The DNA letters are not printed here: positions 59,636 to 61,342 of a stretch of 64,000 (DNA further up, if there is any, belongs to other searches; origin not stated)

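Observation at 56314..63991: Composite thiophilic-metal / thiol-redox island with no classical metalloregulator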

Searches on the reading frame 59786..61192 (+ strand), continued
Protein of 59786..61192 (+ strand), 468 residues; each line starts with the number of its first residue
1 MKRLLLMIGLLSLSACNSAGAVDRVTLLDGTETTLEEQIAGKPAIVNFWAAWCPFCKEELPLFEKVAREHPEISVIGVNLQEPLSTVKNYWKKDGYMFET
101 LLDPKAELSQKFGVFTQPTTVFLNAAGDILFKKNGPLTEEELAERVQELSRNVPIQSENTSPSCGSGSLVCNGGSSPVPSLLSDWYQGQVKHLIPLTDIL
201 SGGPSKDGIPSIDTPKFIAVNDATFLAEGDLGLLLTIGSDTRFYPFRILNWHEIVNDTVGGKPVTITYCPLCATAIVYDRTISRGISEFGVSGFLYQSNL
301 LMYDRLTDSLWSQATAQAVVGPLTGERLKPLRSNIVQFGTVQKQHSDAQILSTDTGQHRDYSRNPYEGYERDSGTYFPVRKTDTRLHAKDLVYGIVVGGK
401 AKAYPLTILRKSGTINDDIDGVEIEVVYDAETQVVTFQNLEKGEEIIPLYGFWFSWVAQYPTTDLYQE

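Call 26: find_related_loci(query=A2, collection=genome_contigs, flank=10000)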
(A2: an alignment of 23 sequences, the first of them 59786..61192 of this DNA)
Query A2 (468 aa) in genome_contigs; peptide patterns used: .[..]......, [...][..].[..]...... (x = any residue, [..] = any of these).
600 stretches matched a pattern (row limit reached: there are more); 596 encode a relative of the query (tblastn E <= 1e-3); the best 80 are kept; 80 distinct loci.
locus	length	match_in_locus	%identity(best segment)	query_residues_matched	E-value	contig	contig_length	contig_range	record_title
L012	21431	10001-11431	49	1-467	3e-150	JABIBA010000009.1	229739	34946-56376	MAG: Candidatus Peribacter sp. isolate SI048_bin16 k141_1220075, whole genome shotgun sequence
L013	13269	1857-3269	45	1-466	5e-135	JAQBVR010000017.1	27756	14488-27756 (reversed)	MAG: bacterium isolate casp150-mb.199 NODE_4582_length_27756_cov_0.095419, whole genome shotgun sequence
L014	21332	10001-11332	40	28-466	8e-104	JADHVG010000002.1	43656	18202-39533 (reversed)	MAG: Candidatus Woesearchaeota archaeon isolate BS150m-G66 BS-150m-C661, whole genome shotgun sequence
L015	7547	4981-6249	41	28-467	5e-97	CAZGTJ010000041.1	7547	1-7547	MAG TPA_asm: uncultured Methanosarcinales archaeon isolate binchicken_co125_225 genome assembly, contig: NODE_19569_leng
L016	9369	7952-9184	41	41-467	4e-100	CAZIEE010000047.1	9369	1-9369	MAG TPA_asm: uncultured Methanosarcinales archaeon isolate SRP090828_co1_47 genome assembly, contig: NODE_1436_length_93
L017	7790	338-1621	39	24-447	7e-88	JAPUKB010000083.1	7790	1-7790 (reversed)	MAG: Thaumarchaeota archaeon isolate KW1-S15_144 KW1-S15_144_cg83, whole genome shotgun sequence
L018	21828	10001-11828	49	41-467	5e-85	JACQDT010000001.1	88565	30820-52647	MAG: Candidatus Azambacteria bacterium isolate NC_groundwater_1002_Pr1_S-0.65um_50_11 Montesol18_Sp65_coassembly_scaffol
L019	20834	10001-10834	50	189-467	3e-84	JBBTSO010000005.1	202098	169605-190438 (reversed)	MAG: Patescibacteria group bacterium isolate H41-bin155_1 H41_bin155_1_000000000005, whole genome shotgun sequence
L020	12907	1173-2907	50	41-467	7e-83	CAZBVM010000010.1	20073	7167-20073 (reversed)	MAG TPA_asm: uncultured Candidatus Saccharibacteria bacterium isolate binchicken_co38_663 genome assembly, contig: NODE_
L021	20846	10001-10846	49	190-467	8e-82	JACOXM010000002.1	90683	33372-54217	MAG: Candidatus Giovannonibacteria bacterium isolate NC_groundwater_153_Ag_S-0.1um_42_19 S4_GD2017_2_S1_scaffold_203, wh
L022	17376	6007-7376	49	41-464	2e-80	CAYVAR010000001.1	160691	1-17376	MAG TPA_asm: uncultured Gammaproteobacteria bacterium isolate binchicken_co110_1166 genome assembly, contig: NODE_238_le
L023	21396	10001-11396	49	29-467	1e-79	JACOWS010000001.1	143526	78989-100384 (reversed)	MAG: Patescibacteria group bacterium isolate NC_groundwater_132_Ag_S-0.1um_53_12 S4_GD2017_2_S1_scaffold_39, whole genom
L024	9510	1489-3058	49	8-467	4e-79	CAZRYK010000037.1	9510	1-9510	MAG TPA_asm: uncultured Gammaproteobacteria bacterium isolate binchicken_co110_548 genome assembly, contig: NODE_15871_l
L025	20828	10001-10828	47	191-466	2e-78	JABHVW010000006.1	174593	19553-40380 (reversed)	MAG: Candidatus Peregrinibacteria bacterium isolate SI047_bin117 k141_200255, whole genome shotgun sequence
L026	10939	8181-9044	46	187-467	4e-78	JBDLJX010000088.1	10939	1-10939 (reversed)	MAG: Pseudomonadota bacterium isolate MAG113 MAG113_88, whole genome shotgun sequence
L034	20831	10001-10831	45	191-467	1e-75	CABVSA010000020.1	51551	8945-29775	MAG: uncultured Nitrospira sp. isolate Nitrospira sp. RBC100 genome assembly, contig: MAG100_20, whole genome shotgun se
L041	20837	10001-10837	45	191-467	1e-72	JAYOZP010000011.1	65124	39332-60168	MAG: Nitrospinales bacterium isolate 139561_S162_rosella_bins.tsv.096 NODE_372_length_65124_cov_6.743196, whole genome s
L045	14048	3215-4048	45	193-467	4e-72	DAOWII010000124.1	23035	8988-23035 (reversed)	MAG TPA_asm: Chromatiales bacterium isolate CSMAG_2039 CSMAG_2039_k141_2837902_length_23035_cov_10.0348, whole genome sh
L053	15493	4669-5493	43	193-467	2e-71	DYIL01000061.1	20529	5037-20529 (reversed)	MAG TPA_asm: Methyloversatilis universalis isolate TT109_59_23 Afr_mines_TT109_626_length_20529_cov_9_193758, whole geno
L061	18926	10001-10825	42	193-467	2e-70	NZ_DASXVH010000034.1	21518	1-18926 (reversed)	MAG: Novimethylophilus sp. isolate SMAG_U4739 k141_27164, whole genome shotgun sequence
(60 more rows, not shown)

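Call 65: predict_structure(alignment_id=A2)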
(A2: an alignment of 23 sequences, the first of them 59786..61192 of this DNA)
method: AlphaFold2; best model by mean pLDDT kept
length: 468 residues; sequences in the alignment: 23
mean_pLDDT: 85.5   pTM: 0.64
mean pLDDT of the five models: 85.5, 84.6, 84.5, 83.3, 82.6
residues with pLDDT >= 90: 266; 70-90: 144; 50-70: 18; < 50: 40
segments of 3 or more residues with pLDDT < 50: 1-21, 154-172
pLDDT, mean of each block of 10 residues (from residue 1): 42 34 78 91 95 89 94 93 88 90 88 88 91 88 87 39 31 70 86 88 69 96 95 97 96 94 95 93 94 87 93 92 93 97 97 90 85 69 89 92 96 94 96 95 92 92 91
secondary structure, 60 per line:
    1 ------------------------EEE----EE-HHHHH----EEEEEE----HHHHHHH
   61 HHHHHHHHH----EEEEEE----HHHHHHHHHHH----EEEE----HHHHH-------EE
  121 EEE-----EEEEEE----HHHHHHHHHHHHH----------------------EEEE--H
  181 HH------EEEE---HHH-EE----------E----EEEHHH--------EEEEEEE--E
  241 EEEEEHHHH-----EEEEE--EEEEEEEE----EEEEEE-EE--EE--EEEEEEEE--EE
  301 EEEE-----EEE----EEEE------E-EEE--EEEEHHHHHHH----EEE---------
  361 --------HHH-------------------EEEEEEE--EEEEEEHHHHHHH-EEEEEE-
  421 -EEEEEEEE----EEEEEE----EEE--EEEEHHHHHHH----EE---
elements in order: E25-27 H35-39 E44-49 H54-69 E74-79 H84-94 E99-102 H107-111 E119-123 E129-134 H139-151 E174-177 E189-192 E217-219 E231-237 E240-245 H246-249 E255-259 E262-269 E274-279 E289-296 E299-304 E310-312 E317-320 E329-331 E334-337 H338-344 E349-351 E391-397 E400-405 H406-412 E414-419 E422-429 E434-439 E444-446 E449-452 H453-459

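Call 70: fold_search(model_id=the predicted structure, library=pdb)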
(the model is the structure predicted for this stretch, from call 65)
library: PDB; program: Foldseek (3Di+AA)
matches with E <= 10: 1109; with E <= 0.001: 416
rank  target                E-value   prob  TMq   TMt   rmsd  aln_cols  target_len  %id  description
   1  4nmu_D                6.5e-11  1.00  0.26  0.84   1.6       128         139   26  Crystal Structure of Thiol-disulfide Oxidoreductase from Bacillus str. 'Ames Ancestor' (released 2013-12-18)
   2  1st9_B                1.6e-10  1.00  0.26  0.86   1.5       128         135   25  Crystal Structure of a Soluble Domain of ResA in the Oxidised Form (released 2004-05-11)
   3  3ios                  1.6e-10  1.00  0.26  0.85   1.7       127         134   32  Structure of MTB dsbF in its mixed oxidized and reduced forms (released 2010-01-05)
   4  2h19_A                3.3e-10  1.00  0.26  0.83   1.8       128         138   24  Crystal Structure of ResA Cys77Ala Variant (released 2006-09-19)
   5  2h1a_A                5.0e-10  1.00  0.26  0.85   1.6       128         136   24  ResA C74A Variant (released 2006-09-19)
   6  3c71                  5.0e-10  1.00  0.26  0.82   1.6       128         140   26  Structure of a ResA variant with a DsbA-like active site motif (CPHC) (released 2008-08-12)
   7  1lu4                  5.6e-10  1.00  0.25  0.84   1.8       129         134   29  1.1 ANGSTROM RESOLUTION CRYSTAL STRUCTURE OF A SECRETED MYCOBACTERIUM TUBERCULOSIS DISULFIDE OXIDOREDUCTASE HOMOLOGOUS T (released 2003-10-14)
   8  4nmu_A                6.2e-10  1.00  0.26  0.79   1.7       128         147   26  Crystal Structure of Thiol-disulfide Oxidoreductase from Bacillus str. 'Ames Ancestor' (released 2013-12-18)
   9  4evm                  7.0e-10  1.00  0.25  0.78   2.3       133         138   26  1.5 Angstrom crystal structure of soluble domain of membrane-anchored thioredoxin family protein from Streptococcus pneu (released 2012-05-09)
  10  3erw_C                7.4e-10  1.00  0.24  0.79   2.5       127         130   32  Crystal Structure of StoA from Bacillus subtilis (released 2009-01-20)
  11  2h1a_B                8.2e-10  1.00  0.26  0.84   1.5       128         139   24  ResA C74A Variant (released 2006-09-19)
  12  3c73_A                8.2e-10  1.00  0.26  0.85   1.6       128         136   25  Structure of CEHC variant ResA (released 2008-08-12)
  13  3erw_F                8.7e-10  1.00  0.24  0.78   2.5       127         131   32  Crystal Structure of StoA from Bacillus subtilis (released 2009-01-20)
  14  3erw_A                8.7e-10  1.00  0.24  0.77   2.5       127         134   32  Crystal Structure of StoA from Bacillus subtilis (released 2009-01-20)
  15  4nmu_B                1.0e-09  1.00  0.26  0.83   1.6       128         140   26  Crystal Structure of Thiol-disulfide Oxidoreductase from Bacillus str. 'Ames Ancestor' (released 2013-12-18)
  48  4txo_C                1.3e-07  1.00  0.24  0.60   2.7       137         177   24  Crystal structure of the mixed disulfide complex of thioredoxin-like TlpAs(C110S) and copper chaperone ScoIs(C74S) (released 2014-10-01)
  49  4txo_G                1.5e-07  1.00  0.25  0.61   2.6       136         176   24  Crystal structure of the mixed disulfide complex of thioredoxin-like TlpAs(C110S) and copper chaperone ScoIs(C74S) (released 2014-10-01)
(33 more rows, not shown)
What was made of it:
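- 59786..61192 (+): Lipoprotein fusion of a TlpA/ResA-like thioredoxin domain (WCPFC) and a DUF3179 domain (invariant YCPLC). AF2 model pLDDT 85.5, with the N-terminal domain matching ResA/DsbF/StoA/TlpA structures at TM 0.8 (calls 65, 70).
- On TlpA/ResA/CcmG extracytoplasmic thioredoxins: Fold matches to ResA, DsbF and TlpA at TM 0.8 (call 70).
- The TlpA domain resembles Etrx1/2, ResA and StoA (call 70). TlpA–ScoI mixed-disulfide structures are among the fold matches (4txo; call 70).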

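Call 89: search_protein_families(library=pfam, proteins=[L045:4081-4788:+, L061:10785-11543:+, L019:13586-15730:+, L034:10853-11731:+, L045:603-2078:+, L041:10849-11553:+, L053:2642-4567:+, L023:8216-8806:+, L023:13660-14088:+], max_evalue=0.001)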
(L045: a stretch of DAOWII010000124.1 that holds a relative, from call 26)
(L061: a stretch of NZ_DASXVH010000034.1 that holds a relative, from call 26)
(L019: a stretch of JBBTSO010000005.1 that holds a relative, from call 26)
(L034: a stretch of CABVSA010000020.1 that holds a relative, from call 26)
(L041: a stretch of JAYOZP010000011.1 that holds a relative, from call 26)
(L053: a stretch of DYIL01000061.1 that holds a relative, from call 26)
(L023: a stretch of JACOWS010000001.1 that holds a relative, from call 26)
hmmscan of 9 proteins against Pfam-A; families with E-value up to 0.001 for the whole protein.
L045:4081-4788:+ (235 aa): 1 family
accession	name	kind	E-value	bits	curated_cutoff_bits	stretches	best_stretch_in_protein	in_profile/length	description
PF09335.16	VTT_dom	-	4.1e-21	76.1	33.9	1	80-197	2-122/123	VTT domain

L061:10785-11543:+ (252 aa): 1 family
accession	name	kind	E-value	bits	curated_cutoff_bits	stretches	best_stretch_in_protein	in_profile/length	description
PF09335.16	VTT_dom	-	6.6e-21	75.5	33.9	1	95-209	3-122/123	VTT domain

L019:13586-15730:+ (714 aa): 12 families
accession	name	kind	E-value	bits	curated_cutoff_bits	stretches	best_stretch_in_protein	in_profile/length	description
PF07992.20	Pyr_redox_2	-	9e-53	180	26.1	1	19-331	1-287/291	Pyridine nucleotide-disulphide oxidoreductase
PF02852.28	Pyr_redox_dim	-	2.8e-19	69.8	25.3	1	356-464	1-107/110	Pyridine nucleotide-disulphide oxidoreductase, dimerisation domain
PF09335.16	VTT_dom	-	3e-19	70.1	33.9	1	550-663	1-122/123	VTT domain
PF00070.33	Pyr_redox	-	2.7e-16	60.3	22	1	182-257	1-77/82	Pyridine nucleotide-disulphide oxidoreductase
PF12831.13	FAD_oxidored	-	1.4e-09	38.2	27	1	20-66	1-48/416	FAD dependent oxidoreductase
PF13738.12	Pyr_redox_3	-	7.7e-09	35.7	30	1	22-267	1-258/305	Pyridine nucleotide-disulphide oxidoreductase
PF01134.28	GIDA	-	6.5e-08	32.5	22.1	1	20-78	1-50/391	Glucose inhibited division protein A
PF00890.30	FAD_binding_2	-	2.5e-06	27.4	20.4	1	20-53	1-35/414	FAD binding domain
PF13450.12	NAD_binding_8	-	2.7e-06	28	21.9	1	23-58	1-37/68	NAD(P)-binding Rossmann-like domain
PF03486.20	HI0933_like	-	1.4e-05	25.1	50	0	20-52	2-34/244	HI0933-like protein Rossmann domain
PF01266.30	DAO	-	0.00071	19.6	27.9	1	20-58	1-40/353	FAD dependent oxidoreductase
PF01494.25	FAD_binding_3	-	0.00088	19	22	0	184-213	5-34/349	FAD binding domain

L034:10853-11731:+ (292 aa): 1 family
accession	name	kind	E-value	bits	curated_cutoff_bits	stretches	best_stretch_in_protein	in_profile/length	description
PF09335.16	VTT_dom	-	1.7e-24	87.1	33.9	1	101-217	1-122/123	VTT domain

L045:603-2078:+ (491 aa): 10 families
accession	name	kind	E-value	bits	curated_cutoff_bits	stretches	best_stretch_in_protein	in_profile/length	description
PF07992.20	Pyr_redox_2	-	7.3e-60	203.3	26.1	1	6-338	1-291/291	Pyridine nucleotide-disulphide oxidoreductase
PF02852.28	Pyr_redox_dim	-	3.4e-32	111.4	25.3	1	358-459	1-103/110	Pyridine nucleotide-disulphide oxidoreductase, dimerisation domain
PF00070.33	Pyr_redox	-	9.9e-23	80.9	22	1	187-258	1-72/82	Pyridine nucleotide-disulphide oxidoreductase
PF13738.12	Pyr_redox_3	-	4.2e-11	43.1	30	1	142-322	119-305/305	Pyridine nucleotide-disulphide oxidoreductase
PF01134.28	GIDA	-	8.6e-08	32.1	22.1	1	7-68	1-60/391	Glucose inhibited division protein A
PF12831.13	FAD_oxidored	-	3.4e-07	30.4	27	1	7-156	1-145/416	FAD dependent oxidoreductase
PF03486.20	HI0933_like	-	1.3e-06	28.5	50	0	7-37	2-32/244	HI0933-like protein Rossmann domain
PF13450.12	NAD_binding_8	-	8e-06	26.5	21.9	0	10-42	1-34/68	NAD(P)-binding Rossmann-like domain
PF01262.27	AlaDh_PNT_C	-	0.00042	20.2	23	0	187-226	30-69/214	Alanine dehydrogenase/PNT, C-terminal domain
PF05834.18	Lycopene_cycl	-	0.00044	19.9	23.4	0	7-35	1-31/380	Lycopene cyclase protein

L041:10849-11553:+ (234 aa): 1 family
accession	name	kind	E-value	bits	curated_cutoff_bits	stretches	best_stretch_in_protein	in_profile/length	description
PF09335.16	VTT_dom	-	1.4e-26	93.8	33.9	1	69-183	3-122/123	VTT domain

L053:2642-4567:+ (641 aa): 10 families
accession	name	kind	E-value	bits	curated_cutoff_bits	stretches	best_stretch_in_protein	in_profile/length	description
PF07992.20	Pyr_redox_2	-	5.4e-60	203.7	26.1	1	161-478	1-291/291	Pyridine nucleotide-disulphide oxidoreductase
PF02852.28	Pyr_redox_dim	-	1.1e-30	106.5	25.3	1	498-601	1-105/110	Pyridine nucleotide-disulphide oxidoreductase, dimerisation domain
PF00070.33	Pyr_redox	-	2.7e-22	79.5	22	1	327-396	1-70/82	Pyridine nucleotide-disulphide oxidoreductase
PF13738.12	Pyr_redox_3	-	1.6e-09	37.9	30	1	282-447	119-289/305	Pyridine nucleotide-disulphide oxidoreductase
PF03486.20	HI0933_like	-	1.2e-07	31.9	50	1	162-194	2-34/244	HI0933-like protein Rossmann domain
PF01134.28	GIDA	-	3.1e-07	30.3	22.1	1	162-223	1-60/391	Glucose inhibited division protein A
PF01262.27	AlaDh_PNT_C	-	1.3e-06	28.5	23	0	158-192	26-60/214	Alanine dehydrogenase/PNT, C-terminal domain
PF13450.12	NAD_binding_8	-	1.4e-06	28.9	21.9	1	165-201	1-38/68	NAD(P)-binding Rossmann-like domain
PF12831.13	FAD_oxidored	-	3.7e-06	26.9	27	1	162-196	1-36/416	FAD dependent oxidoreductase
PF00890.30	FAD_binding_2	-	0.0004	20.1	20.4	0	162-194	1-33/414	FAD binding domain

L023:8216-8806:+ (196 aa): 2 families
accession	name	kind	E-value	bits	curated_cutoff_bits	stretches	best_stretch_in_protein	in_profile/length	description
PF03358.20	FMN_red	-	5.4e-40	136.9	24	1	9-152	3-148/152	NADPH-dependent FMN reductase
PF02525.22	Flavodoxin_2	-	3.1e-09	37.3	27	1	11-108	5-104/198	Flavodoxin-like fold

L023:13660-14088:+ (142 aa): 0 families
